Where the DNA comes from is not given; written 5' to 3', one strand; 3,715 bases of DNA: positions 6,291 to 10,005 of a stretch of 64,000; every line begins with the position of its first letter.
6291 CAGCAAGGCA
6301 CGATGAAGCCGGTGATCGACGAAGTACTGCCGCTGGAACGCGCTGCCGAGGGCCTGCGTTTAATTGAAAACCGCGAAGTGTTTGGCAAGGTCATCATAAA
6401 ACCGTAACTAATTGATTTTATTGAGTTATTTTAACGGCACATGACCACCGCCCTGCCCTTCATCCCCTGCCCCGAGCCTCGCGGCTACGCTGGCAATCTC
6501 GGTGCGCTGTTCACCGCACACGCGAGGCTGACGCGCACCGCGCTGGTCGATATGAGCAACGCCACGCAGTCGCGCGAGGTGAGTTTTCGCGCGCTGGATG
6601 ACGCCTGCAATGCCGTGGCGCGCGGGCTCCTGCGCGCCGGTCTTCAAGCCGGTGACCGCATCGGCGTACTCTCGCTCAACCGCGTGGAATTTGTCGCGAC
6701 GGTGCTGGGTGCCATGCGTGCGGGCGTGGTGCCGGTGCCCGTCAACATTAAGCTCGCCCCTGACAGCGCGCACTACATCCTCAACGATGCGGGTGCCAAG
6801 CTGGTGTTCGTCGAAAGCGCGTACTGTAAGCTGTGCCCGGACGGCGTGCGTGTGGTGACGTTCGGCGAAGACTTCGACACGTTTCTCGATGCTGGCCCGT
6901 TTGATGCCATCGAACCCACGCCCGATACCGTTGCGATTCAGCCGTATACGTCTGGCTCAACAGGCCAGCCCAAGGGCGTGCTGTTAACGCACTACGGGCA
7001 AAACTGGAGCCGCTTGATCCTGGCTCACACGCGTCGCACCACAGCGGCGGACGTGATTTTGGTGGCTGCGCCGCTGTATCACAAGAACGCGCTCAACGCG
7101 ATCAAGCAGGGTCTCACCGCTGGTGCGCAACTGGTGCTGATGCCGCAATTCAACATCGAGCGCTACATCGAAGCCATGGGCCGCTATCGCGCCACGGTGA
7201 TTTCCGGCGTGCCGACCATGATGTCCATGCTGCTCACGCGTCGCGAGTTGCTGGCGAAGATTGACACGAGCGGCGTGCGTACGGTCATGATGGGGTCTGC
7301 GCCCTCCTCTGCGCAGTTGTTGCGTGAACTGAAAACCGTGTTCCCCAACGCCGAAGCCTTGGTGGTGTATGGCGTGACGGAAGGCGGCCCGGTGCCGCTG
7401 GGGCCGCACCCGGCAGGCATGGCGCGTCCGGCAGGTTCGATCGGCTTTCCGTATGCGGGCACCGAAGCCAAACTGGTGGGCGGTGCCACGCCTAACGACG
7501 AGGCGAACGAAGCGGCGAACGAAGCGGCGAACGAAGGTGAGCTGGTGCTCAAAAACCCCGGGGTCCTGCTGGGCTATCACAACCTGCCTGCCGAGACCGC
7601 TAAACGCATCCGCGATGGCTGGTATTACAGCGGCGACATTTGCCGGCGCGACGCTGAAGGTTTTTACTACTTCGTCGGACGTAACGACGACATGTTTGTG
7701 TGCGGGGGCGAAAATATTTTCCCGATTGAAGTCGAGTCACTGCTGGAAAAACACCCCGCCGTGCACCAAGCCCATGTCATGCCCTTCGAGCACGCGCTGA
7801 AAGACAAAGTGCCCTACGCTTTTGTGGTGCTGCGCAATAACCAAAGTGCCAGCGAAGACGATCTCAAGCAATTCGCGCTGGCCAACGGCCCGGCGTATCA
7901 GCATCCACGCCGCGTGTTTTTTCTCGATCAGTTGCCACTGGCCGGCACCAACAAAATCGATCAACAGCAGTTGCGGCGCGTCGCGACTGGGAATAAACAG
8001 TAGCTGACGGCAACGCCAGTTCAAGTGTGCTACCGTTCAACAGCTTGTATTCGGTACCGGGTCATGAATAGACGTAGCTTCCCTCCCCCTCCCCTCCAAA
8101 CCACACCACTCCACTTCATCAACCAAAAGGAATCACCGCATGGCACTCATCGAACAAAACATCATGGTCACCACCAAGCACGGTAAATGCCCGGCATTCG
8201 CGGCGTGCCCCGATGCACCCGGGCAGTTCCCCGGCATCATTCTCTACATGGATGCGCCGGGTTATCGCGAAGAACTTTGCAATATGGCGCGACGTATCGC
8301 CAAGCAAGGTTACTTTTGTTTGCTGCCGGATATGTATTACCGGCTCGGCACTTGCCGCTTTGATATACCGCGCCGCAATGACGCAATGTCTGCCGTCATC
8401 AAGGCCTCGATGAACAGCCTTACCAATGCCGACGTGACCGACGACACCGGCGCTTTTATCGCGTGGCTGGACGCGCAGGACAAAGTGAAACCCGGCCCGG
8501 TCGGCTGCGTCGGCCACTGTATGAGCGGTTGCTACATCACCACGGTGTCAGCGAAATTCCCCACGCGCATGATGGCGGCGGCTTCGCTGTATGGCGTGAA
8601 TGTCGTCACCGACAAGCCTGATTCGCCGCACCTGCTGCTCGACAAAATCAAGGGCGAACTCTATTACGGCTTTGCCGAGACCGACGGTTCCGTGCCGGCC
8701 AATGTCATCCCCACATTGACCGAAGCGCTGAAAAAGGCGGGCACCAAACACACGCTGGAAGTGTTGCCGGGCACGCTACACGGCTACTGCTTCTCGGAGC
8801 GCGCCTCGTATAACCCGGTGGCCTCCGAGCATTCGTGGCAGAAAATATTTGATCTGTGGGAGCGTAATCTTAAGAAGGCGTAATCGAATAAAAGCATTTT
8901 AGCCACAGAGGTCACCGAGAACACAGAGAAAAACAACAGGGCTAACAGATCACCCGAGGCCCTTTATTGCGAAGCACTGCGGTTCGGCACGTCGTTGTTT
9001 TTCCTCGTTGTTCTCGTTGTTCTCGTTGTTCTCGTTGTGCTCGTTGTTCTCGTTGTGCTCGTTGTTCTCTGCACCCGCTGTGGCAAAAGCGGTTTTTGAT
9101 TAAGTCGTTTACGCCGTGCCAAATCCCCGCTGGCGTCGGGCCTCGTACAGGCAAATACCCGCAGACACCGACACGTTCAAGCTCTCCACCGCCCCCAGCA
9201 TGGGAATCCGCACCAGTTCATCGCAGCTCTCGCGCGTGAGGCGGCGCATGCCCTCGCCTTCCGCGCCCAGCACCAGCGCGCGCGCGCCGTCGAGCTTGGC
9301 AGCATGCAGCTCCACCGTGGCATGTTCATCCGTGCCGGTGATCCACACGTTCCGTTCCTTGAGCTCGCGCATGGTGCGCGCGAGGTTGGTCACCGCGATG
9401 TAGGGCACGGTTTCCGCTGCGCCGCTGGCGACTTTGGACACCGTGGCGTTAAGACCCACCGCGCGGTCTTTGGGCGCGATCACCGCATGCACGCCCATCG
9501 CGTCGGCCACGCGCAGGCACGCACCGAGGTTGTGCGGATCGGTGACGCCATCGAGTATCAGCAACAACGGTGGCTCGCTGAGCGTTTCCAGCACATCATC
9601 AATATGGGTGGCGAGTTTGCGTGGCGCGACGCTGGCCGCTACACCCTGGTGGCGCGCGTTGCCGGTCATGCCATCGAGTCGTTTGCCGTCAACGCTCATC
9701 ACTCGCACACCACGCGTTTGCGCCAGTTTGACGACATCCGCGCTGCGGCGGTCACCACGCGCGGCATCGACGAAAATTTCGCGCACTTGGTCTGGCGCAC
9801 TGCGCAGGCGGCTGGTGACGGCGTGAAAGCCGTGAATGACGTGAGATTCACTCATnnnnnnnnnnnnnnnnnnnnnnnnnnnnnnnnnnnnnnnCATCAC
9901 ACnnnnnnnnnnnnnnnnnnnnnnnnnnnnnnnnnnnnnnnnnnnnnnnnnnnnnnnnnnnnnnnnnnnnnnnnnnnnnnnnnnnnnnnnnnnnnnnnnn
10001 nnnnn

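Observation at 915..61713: Dispersed A+T-rich element with an IHF-consensus core marks gene junctions across the window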

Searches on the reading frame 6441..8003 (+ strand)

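Call 17: search_protein_families(library=ncbifam, proteins=[window:6441-8003:+], max_evalue=0.00001)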
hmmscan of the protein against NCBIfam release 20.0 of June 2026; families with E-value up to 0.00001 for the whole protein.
window:6441-8003:+ (520 aa): 105 families (the best 25 are shown)
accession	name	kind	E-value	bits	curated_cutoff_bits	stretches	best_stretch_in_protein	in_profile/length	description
NF004837.0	PRK06187.1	subfamily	2.5e-100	336.3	476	1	22-517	12-524/531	long-chain-fatty-acid--CoA ligase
NF005307.0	PRK06839.1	equivalog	4.1e-76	256.6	748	1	42-514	23-492/496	o-succinylbenzoate--CoA ligase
NF006182.0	PRK08316.1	subfamily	1e-74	251.9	663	1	42-515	32-517/523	fatty acyl-CoA synthetase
NF052269.1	Staph_lig_FadD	equivalog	3.1e-74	250.1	650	1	32-516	16-494/499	long-chain-fatty-acid--CoA ligase FadD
NF009233.0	PRK12583.1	subfamily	5e-71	239.8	832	2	162-515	202-550/558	fatty acid CoA ligase family protein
NF002966.0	PRK03640.1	equivalog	1.4e-70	238.3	556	1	41-514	22-479/483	o-succinylbenzoate--CoA ligase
NF004808.0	PRK06155.1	equivalog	1.8e-69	234.5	722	2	161-515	180-522/542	ATP-dependent acyl-CoA ligase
NF005801.1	PRK07656.1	equivalog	8.2e-68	229.2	657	1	42-512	22-500/500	FadD3 family acyl-CoA ligase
NF005702.0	PRK07514.1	subfamily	1.1e-66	225.2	558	1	39-513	22-498/506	malonyl-CoA synthase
NF005857.1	PRK07786.1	exception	1.2e-66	225.3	733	1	31-513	16-510/513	fatty-acid--CoA ligase FadD5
NF006572.0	PRK09088.1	equivalog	7.3e-65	219.5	696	1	27-515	10-487/491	acyl-CoA synthetase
NF005676.0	PRK07470.1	equivalog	2.1e-64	218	774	1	19-513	21-527/544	acyl-CoA synthetase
NF004114.0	PRK05605.1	equivalog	1.1e-63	215.5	766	1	156-513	215-567/575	long-chain-fatty-acid--CoA ligase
NF005714.0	PRK07529.1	subfamily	1e-62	212.4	632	2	136-516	192-577/640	acyl-CoA synthetase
NF006181.0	PRK08314.1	subfamily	2.1e-62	211.2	705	2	156-513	198-552/563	long-chain-fatty-acid--CoA ligase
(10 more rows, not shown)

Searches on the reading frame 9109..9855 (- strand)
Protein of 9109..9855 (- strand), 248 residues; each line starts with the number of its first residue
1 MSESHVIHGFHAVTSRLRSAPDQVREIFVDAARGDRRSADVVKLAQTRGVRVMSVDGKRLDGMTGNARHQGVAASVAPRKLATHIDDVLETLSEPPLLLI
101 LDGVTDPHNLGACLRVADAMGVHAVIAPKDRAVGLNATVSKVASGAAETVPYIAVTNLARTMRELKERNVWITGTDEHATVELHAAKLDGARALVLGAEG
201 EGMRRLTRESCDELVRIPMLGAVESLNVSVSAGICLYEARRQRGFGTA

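Call 17: search_protein_families(library=ncbifam, proteins=[window:9109-9855:-], max_evalue=0.00001)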
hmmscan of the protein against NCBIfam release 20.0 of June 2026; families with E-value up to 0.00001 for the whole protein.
window:9109-9855:- (248 aa): 8 families
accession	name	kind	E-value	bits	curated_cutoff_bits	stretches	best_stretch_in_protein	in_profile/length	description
NF008386.0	PRK11181.1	equivalog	1.4e-93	312.7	366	1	4-243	2-242/244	23S rRNA (guanosine(2251)-2'-O)-methyltransferase RlmB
TIGR00186.1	rRNA_methyl_3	equivalog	1.5e-73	247.3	160.15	1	5-243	3-240/240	23S rRNA (guanosine(2251)-2'-O)-methyltransferase RlmB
NF008117.0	PRK10864.1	equivalog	2.2e-26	92.9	267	1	7-243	109-342/344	tRNA/rRNA methyltransferase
NF008295.0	PRK11081.1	equivalog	5.3e-23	81.8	227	1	85-244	9-166/230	tRNA (guanosine(18)-2'-O)-methyltransferase TrmH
NF000477.1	NshR_TsnR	equivalog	1.8e-13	50.5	425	1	38-240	62-261/266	NshR/TsnR family 23S rRNA methyltransferase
NF000035.1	nosihep_NshR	exception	5.1e-11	42.6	500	1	83-243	106-263/274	NshR family nosiheptide/thiostrepton resistance 23S rRNA methyltransferase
TIGR00185.1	tRNA_yibK_trmL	equivalog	2.3e-09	37.3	190.6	1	170-245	76-150/154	tRNA (uridine(34)/cytosine(34)/5-carboxymethylaminomethyluridine(34)-2'-O)-methyltransferase TrmL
TIGR00050.1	rRNA_methyl_1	subfamily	1.6e-08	34.8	167.15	1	105-243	13-157/233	TrmJ/YjtD family RNA methyltransferase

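Call 54: find_homologous_proteins(query=window:9109-9855:-, max_evalue=1e-40)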
Query window:9109-9855:- (248 aa): 7998 proteins with E <= 1e-40 among 8000 candidates; the best 120 are listed.
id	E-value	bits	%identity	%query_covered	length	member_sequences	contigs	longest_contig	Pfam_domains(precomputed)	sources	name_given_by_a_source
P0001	1.9e-154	530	100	100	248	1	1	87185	PF08032.18,PF00588.25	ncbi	-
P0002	3.1e-139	480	93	99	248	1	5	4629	PF08032.18,PF00588.25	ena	-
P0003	3.4e-135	467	87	100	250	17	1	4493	PF08032.18,PF00588.25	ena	-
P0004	3.9e-135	467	88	99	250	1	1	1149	PF08032.18,PF00588.25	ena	-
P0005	8.2e-134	462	87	99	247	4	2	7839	PF08032.18,PF00588.25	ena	-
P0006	3.0e-133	460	86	100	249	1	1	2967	PF08032.18,PF00588.25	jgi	jgi:23S rRNA (guanosine2251-2'-O)-methyltransferase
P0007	8.4e-133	459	87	99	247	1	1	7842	PF08032.18,PF00588.25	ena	-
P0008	1.0e-132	459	87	98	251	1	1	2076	PF08032.18,PF00588.25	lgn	-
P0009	4.0e-132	457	86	99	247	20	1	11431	PF08032.18,PF00588.25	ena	-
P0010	4.7e-132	457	87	99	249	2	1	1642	PF08032.18,PF00588.25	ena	-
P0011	5.2e-132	456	87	99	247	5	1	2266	PF08032.18,PF00588.25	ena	-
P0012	2.6e-131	454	87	98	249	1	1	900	PF08032.18,PF00588.25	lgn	-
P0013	5.7e-131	453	87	98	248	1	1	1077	PF08032.18,PF00588.25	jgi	jgi:23S rRNA (guanosine2251-2'-O)-methyltransferase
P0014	7.9e-131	453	86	99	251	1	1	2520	PF08032.18,PF00588.25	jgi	jgi:23S rRNA (guanosine2251-2'-O)-methyltransferase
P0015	1.1e-130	452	85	100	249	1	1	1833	PF08032.18,PF00588.25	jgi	jgi:23S rRNA (guanosine2251-2'-O)-methyltransferase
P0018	4.4e-130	450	86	99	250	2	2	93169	PF08032.18,PF00588.25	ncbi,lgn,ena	-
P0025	9.9e-129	446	85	98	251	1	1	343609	PF08032.18,PF00588.25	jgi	jgi:23S rRNA (guanosine2251-2'-O)-methyltransferase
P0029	6.8e-128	443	85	98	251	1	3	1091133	PF08032.18,PF00588.25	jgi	jgi:23S rRNA (guanosine2251-2'-O)-methyltransferase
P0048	5.9e-125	433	83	98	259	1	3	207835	PF08032.18,PF00588.25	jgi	-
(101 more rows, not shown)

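Call 55: find_encoding_contigs(protein=P0001, flank=10000, max_places=2)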
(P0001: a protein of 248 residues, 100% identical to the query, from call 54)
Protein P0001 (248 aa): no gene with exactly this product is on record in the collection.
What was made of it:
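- Tried and rejected: A look-up of the window's own RlmB in the contig index failed, although the protein is listed from NCBI on an 87-kb contig (calls 54, 55).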

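Call 56: find_encoding_contigs(protein=P0018, flank=10000, max_places=2)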
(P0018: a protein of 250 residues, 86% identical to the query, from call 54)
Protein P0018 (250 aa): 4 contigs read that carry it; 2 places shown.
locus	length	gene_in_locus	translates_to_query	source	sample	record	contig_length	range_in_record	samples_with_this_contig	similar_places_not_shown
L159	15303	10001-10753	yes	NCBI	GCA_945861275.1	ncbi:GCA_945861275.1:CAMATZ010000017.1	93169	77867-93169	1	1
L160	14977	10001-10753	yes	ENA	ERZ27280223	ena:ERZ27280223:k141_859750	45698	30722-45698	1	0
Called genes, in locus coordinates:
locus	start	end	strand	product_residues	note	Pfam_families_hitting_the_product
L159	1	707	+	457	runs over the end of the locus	PF00005:ABC_tran (faint), PF00350:Dynamin_N (faint), PF01926:MMR_HSR1, PF02421:FeoB_N, PF00009:GTP_EFTU, PF01926:MMR_HSR1, PF02421:FeoB_N, PF14714:KH_dom-like, +6 more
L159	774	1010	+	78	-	PF17209:Hfq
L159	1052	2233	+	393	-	PF13167:GTP-bdg_N, PF16360:GTP-bdg_M, PF01926:MMR_HSR1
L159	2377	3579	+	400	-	PF12221:HflK_N, PF01145:Band_7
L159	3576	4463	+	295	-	PF01145:Band_7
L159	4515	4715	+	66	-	PF09838:DUF2065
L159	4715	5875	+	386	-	PF13393:tRNA-synt_His, PF27460:HisZ_C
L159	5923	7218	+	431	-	PF00709:Adenylsucc_synt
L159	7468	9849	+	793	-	PF08206:OB_RNB, PF17876:CSD2, PF00773:RNB, PF00575:S1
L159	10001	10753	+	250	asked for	PF08032:SpoU_sub_bind, PF00588:SpoU_methylase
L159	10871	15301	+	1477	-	?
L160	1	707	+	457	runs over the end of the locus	PF00005:ABC_tran (faint), PF00350:Dynamin_N (faint), PF01926:MMR_HSR1, PF02421:FeoB_N, PF00009:GTP_EFTU, PF01926:MMR_HSR1, PF02421:FeoB_N, PF14714:KH_dom-like, +6 more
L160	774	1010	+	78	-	PF17209:Hfq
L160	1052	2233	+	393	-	PF13167:GTP-bdg_N, PF16360:GTP-bdg_M, PF01926:MMR_HSR1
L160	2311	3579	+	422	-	PF12221:HflK_N, PF01145:Band_7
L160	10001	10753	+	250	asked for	PF08032:SpoU_sub_bind, PF00588:SpoU_methylase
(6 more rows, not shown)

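Call 57: find_encoding_contigs(protein=P0029, flank=10000, max_places=2)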
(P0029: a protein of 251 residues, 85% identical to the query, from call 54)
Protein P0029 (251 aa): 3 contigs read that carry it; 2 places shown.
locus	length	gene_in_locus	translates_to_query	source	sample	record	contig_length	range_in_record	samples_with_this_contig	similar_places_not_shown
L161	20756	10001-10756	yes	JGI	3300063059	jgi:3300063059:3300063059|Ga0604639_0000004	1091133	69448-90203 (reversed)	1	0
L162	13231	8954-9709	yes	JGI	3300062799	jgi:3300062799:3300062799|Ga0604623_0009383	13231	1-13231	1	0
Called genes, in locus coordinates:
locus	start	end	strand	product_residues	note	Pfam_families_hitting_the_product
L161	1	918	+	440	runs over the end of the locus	PF00350:Dynamin_N (faint), PF01926:MMR_HSR1, PF02421:FeoB_N, PF01926:MMR_HSR1, PF02421:FeoB_N, PF04548:AIG1 (weak), PF00009:GTP_EFTU, PF14714:KH_dom-like, +7 more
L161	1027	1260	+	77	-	PF17209:Hfq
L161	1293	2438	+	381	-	PF13167:GTP-bdg_N, PF16360:GTP-bdg_M, PF01926:MMR_HSR1, PF02421:FeoB_N (weak)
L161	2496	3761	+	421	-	PF12221:HflK_N, PF01145:Band_7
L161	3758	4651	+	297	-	PF01145:Band_7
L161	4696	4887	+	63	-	PF09838:DUF2065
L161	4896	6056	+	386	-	PF13393:tRNA-synt_His, PF27460:HisZ_C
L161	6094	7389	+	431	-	PF00709:Adenylsucc_synt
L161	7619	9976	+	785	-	PF08206:OB_RNB, PF17876:CSD2, PF00773:RNB, PF00575:S1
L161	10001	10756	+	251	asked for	PF08032:SpoU_sub_bind, PF00588:SpoU_methylase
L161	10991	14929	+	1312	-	PF05860:TPS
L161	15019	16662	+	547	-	PF07244:POTRA (faint), PF08479:POTRA_2, PF03865:ShlB, PF01103:Omp85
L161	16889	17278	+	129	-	PF01250:Ribosomal_S6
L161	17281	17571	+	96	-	PF22657:SSB_1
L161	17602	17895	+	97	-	PF01084:Ribosomal_S18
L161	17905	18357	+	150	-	PF01281:Ribosomal_L9_N, PF03948:Ribosomal_L9_C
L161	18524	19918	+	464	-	PF00772:DnaB, PF03796:DnaB_C, PF13481:AAA_25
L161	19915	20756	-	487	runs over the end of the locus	PF13638:PIN_4, PF02562:PhoH, PF13604:AAA_30 (weak)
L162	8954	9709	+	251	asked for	PF08032:SpoU_sub_bind, PF00588:SpoU_methylase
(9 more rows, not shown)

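Call 61: find_encoding_contigs(protein=P0025, flank=10000, max_places=1)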
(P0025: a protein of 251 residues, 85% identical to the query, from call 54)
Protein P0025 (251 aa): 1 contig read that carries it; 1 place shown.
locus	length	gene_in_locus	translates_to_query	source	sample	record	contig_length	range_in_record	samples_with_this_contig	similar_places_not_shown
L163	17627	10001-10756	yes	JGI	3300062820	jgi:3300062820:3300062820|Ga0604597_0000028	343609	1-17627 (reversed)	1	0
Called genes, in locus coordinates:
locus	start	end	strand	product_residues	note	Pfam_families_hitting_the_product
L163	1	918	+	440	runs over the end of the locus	PF00350:Dynamin_N (faint), PF01926:MMR_HSR1, PF02421:FeoB_N, PF01926:MMR_HSR1, PF02421:FeoB_N, PF04548:AIG1 (weak), PF00009:GTP_EFTU, PF14714:KH_dom-like, +7 more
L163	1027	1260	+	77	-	PF17209:Hfq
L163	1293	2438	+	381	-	PF13167:GTP-bdg_N, PF16360:GTP-bdg_M, PF01926:MMR_HSR1, PF02421:FeoB_N (weak)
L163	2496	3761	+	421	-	PF12221:HflK_N, PF01145:Band_7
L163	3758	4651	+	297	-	PF01145:Band_7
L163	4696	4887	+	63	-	PF09838:DUF2065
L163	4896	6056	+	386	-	PF13393:tRNA-synt_His, PF27460:HisZ_C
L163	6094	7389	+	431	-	PF00709:Adenylsucc_synt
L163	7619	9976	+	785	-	PF08206:OB_RNB, PF17876:CSD2, PF00773:RNB, PF00575:S1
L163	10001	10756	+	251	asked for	PF08032:SpoU_sub_bind, PF00588:SpoU_methylase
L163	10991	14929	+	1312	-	PF05860:TPS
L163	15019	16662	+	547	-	PF07244:POTRA (faint), PF08479:POTRA_2, PF03865:ShlB, PF01103:Omp85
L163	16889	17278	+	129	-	PF01250:Ribosomal_S6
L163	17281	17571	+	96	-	PF22657:SSB_1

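Call 62: find_encoding_contigs(protein=P0048, flank=10000, max_places=1)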
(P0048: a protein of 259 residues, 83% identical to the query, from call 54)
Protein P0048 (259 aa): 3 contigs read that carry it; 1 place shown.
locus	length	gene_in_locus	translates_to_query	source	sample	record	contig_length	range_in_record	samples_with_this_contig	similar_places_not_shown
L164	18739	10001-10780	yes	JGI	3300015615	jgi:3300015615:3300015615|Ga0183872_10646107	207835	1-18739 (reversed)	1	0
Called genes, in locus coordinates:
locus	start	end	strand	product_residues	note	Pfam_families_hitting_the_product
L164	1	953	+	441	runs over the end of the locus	PF00350:Dynamin_N (faint), PF01926:MMR_HSR1, PF02421:FeoB_N, PF03193:RsgA_GTPase (faint), PF01926:MMR_HSR1, PF02421:FeoB_N, PF00009:GTP_EFTU, PF14714:KH_dom-like, +6 more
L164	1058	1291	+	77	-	PF17209:Hfq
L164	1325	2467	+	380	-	PF13167:GTP-bdg_N, PF16360:GTP-bdg_M, PF01926:MMR_HSR1, PF02421:FeoB_N (weak)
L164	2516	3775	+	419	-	PF12221:HflK_N, PF01145:Band_7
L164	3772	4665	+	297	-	PF01145:Band_7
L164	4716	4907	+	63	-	PF09838:DUF2065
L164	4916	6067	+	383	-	PF13393:tRNA-synt_His, PF27460:HisZ_C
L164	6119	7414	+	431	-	PF00709:Adenylsucc_synt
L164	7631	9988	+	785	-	PF08206:OB_RNB, PF17876:CSD2, PF00773:RNB, PF00575:S1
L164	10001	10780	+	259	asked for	PF08032:SpoU_sub_bind, PF00588:SpoU_methylase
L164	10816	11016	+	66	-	-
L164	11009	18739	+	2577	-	?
